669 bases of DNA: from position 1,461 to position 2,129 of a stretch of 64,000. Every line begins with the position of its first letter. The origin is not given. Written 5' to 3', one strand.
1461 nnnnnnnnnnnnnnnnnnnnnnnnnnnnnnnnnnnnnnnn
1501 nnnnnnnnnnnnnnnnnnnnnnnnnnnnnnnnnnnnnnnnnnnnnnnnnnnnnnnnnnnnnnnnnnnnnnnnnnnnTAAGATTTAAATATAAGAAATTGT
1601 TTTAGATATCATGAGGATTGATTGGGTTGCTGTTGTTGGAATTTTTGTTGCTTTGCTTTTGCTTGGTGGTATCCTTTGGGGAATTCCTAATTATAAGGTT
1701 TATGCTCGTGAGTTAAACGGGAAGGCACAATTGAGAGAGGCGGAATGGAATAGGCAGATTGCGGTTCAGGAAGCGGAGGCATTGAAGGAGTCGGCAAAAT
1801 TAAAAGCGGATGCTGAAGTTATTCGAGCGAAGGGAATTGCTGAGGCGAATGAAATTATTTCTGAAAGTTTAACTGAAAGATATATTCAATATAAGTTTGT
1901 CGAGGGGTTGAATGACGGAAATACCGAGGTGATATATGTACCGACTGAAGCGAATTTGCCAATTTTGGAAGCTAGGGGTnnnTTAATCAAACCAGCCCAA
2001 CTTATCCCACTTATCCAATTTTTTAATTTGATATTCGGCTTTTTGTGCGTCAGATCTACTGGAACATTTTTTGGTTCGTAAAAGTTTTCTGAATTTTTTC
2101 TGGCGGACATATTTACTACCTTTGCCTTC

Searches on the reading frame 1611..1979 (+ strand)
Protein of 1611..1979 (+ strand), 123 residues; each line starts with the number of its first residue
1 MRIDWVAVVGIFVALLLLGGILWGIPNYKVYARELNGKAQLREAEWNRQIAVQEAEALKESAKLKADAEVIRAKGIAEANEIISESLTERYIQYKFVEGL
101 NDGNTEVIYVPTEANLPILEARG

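Call 26: find_encoding_contigs(protein=window:1611-1979:+, flank=10000, max_places=2)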
Protein window:1611-1979:+ (123 aa): 3 contigs read that carry it; 2 places shown.
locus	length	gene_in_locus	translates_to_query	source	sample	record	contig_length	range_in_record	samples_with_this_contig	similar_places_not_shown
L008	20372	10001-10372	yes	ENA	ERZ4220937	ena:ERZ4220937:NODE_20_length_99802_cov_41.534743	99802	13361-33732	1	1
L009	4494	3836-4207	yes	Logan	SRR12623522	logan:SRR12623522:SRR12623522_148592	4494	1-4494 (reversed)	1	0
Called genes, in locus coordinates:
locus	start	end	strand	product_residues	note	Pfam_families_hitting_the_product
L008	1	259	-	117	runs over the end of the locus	-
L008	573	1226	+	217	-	PF00687:Ribosomal_L1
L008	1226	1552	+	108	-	-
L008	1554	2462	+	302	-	PF00466:Ribosomal_L10, PF17777:RL10P_insert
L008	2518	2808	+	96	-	PF00428:Ribosomal_60s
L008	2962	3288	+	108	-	-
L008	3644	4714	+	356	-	PF04607:RelA_SpoT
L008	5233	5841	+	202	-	PF00160:Pro_isomerase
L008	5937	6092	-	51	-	-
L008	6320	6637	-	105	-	-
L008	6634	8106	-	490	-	PF02885:Glycos_trans_3N, PF00591:Glycos_transf_3, PF07831:PYNP_C (weak)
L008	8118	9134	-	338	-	PF01594:AI-2E_transport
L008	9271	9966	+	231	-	-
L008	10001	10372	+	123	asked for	-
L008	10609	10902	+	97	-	-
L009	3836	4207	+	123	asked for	-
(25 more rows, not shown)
